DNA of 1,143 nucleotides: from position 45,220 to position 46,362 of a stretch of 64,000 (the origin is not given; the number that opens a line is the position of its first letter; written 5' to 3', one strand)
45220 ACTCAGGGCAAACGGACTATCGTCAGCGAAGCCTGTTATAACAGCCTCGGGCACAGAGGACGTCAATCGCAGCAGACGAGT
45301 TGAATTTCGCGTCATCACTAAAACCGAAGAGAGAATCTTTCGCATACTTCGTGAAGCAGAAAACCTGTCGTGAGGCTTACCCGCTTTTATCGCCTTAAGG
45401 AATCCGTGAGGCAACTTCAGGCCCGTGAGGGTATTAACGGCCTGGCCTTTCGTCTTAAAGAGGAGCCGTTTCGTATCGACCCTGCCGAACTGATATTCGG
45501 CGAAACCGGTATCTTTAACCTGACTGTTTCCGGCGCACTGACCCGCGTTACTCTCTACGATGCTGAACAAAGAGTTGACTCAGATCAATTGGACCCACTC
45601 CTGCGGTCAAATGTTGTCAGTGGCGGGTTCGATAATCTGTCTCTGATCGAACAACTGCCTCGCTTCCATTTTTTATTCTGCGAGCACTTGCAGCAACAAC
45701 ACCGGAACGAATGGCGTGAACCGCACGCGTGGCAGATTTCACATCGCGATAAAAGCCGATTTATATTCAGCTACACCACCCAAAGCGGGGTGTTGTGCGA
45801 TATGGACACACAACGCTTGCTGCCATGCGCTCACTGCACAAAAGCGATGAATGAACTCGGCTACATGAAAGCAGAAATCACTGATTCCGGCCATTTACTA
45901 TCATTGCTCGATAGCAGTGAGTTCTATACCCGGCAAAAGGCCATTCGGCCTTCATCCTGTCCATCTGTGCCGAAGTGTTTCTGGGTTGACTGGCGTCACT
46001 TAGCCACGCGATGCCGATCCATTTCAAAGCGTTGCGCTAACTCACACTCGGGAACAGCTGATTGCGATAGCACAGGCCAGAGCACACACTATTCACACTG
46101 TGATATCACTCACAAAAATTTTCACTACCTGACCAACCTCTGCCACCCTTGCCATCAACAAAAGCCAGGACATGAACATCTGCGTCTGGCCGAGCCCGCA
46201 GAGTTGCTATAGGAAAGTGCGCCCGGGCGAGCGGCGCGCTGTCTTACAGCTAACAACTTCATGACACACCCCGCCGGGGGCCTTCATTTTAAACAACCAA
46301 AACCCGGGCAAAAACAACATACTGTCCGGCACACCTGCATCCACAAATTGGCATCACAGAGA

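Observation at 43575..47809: Compact island between fumarase and the capsule locus: MotA/MotB-like stator pair, HNH-like protein and a catalytically dead GspE/PilB-like protein (Zorya-related system of unusual composition?)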

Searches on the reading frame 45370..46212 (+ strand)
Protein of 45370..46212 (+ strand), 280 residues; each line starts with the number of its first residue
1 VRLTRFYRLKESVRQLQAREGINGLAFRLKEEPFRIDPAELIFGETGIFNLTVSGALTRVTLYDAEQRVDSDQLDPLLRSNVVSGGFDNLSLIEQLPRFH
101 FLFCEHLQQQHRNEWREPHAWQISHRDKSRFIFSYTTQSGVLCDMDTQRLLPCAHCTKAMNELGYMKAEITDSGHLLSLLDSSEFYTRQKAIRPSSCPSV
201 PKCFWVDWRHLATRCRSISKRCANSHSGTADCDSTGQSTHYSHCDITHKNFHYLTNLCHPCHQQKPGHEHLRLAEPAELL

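Call 3: search_protein_families(library=pfam, proteins=[window:45370-46212:+], max_evalue=1)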
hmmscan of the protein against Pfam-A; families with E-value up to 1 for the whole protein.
window:45370-46212:+ (280 aa): 0 families

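Call 4: search_protein_families(library=padloc, proteins=[window:45370-46212:+], max_evalue=1)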
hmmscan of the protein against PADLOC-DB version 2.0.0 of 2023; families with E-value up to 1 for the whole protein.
window:45370-46212:+ (280 aa): 3 families
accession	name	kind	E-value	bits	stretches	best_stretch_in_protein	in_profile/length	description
PDLC00643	ZorE2|ZorE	-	1.2e-11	42.4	1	94-273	87-269/282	HNH endonuclease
PDLC00642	ZorE2|ZorE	-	3.8e-07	27.8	1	97-275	93-267/283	HNH endonuclease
PDLC00645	ZorE2|ZorE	-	9.5e-05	19.6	1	97-274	87-263/375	HNH endonuclease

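Call 5: search_protein_families(library=ncbifam, proteins=[window:45370-46212:+], max_evalue=1)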
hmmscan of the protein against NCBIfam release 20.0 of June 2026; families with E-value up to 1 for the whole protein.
window:45370-46212:+ (280 aa): 2 families
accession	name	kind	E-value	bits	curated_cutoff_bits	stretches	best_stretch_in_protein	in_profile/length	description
NF041791.1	anti-phage_ZorE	equivalog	0.0059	15.5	600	1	94-274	84-259/358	type II Zorya anti-phage system protein ZorE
NF038140.1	amidase_Rv3717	exception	0.086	12.2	335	1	203-245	25-67/233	Rv3717 family N-acetylmuramoyl-L-alanine amidase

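Call 28: search_solved_structures(query=window:45370-46212:+, max_evalue=1, show_alignments=2)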
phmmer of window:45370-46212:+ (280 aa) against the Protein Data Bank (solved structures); distinct sequences matched with E-value up to 1: 0.

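Call 29: find_homologous_proteins(query=window:45370-46212:+, max_evalue=0.001)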
Query window:45370-46212:+ (280 aa): 13 proteins with E <= 0.001 among 761 candidates.
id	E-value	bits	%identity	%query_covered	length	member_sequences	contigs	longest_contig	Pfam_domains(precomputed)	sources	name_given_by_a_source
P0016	1.6e-193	660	100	100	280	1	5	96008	-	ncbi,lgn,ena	-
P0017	4.2e-154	530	82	99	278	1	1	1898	-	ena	-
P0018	6.4e-151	520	80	100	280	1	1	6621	-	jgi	-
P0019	6.0e-150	517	79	100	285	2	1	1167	-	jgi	-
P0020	1.1e-149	516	78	100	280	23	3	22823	-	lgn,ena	-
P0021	1.9e-144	499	77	99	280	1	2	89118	-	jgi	-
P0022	2.3e-141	489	74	99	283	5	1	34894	PF26739.1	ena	-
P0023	3.5e-138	478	73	100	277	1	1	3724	PF26739.1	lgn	-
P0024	5.6e-128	445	72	96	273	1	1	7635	-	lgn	-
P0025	9.5e-128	444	70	97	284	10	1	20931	-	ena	-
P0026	4.9e-127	441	70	97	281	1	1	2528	-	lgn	-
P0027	3.0e-105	370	77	73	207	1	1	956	-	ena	-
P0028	7.3e-82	293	48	97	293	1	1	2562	PF26739.1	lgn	-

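Call 40: predict_structure(alignment_id=A2)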
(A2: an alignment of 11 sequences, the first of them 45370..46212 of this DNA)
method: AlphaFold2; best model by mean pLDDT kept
length: 280 residues; sequences in the alignment: 11
mean_pLDDT: 38.6   pTM: 0.37
mean pLDDT of the five models: 38.6, 36.0, 35.2, 33.2, 31.3
residues with pLDDT >= 90: 0; 70-90: 0; 50-70: 41; < 50: 239
segments of 3 or more residues with pLDDT < 50: 1-39, 61-107, 112-121, 123-200, 219-280
pLDDT, mean of each block of 10 residues (from residue 1): 33 39 30 38 58 53 38 38 33 37 49 43 38 37 34 40 34 39 35 41 56 57 32 33 27 30 33 28
secondary structure, 60 per line:
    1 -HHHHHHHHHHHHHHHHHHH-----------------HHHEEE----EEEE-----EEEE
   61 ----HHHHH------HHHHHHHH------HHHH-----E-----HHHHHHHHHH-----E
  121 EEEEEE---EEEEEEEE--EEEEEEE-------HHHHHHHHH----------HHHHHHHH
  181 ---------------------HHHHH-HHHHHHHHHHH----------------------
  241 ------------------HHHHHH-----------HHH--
elements in order: H2-20 E41-43 E48-51 E57-60 H65-69 H76-83 H90-93 H105-114 E120-126 E130-137 E140-146 H154-162 H173-180 H202-206 H208-218 H259-264

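Call 54: search_protein_families(library=pfam, alignment_id=A2, max_evalue=0.1)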
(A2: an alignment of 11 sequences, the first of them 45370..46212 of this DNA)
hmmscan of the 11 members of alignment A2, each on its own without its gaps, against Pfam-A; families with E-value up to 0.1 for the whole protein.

A. member 1, window:45370-46212:+ (280 aa): 0 families

B. families by the number of members that match (of 11 scanned): 2 families
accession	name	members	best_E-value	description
PF25651.1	Baculo_P15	1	0.069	Baculovirus putative 15 kDa capsid protein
PF19082.5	DUF5773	1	0.089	Family of unknown function (DUF5773)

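Call 69: search_protein_families(library=padloc, alignment_id=A2, max_evalue=0.001)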
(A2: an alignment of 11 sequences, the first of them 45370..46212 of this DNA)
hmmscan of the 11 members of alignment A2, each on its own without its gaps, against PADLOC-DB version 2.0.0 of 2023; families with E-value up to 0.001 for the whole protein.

A. member 1, window:45370-46212:+ (280 aa): 3 families
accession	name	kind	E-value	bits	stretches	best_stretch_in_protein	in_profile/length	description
PDLC00643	ZorE2|ZorE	-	1.2e-11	42.4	1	94-273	87-269/282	HNH endonuclease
PDLC00642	ZorE2|ZorE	-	3.8e-07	27.8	1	97-275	93-267/283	HNH endonuclease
PDLC00645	ZorE2|ZorE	-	9.5e-05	19.6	1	97-274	87-263/375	HNH endonuclease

B. families by the number of members that match (of 11 scanned): 4 families
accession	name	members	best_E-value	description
PDLC00642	ZorE2|ZorE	11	2e-13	HNH endonuclease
PDLC00643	ZorE2|ZorE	11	1.8e-12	HNH endonuclease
PDLC00645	ZorE2|ZorE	9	7.2e-10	HNH endonuclease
PDLC00644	ZorE2|ZorE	2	4.2e-05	HNH endonuclease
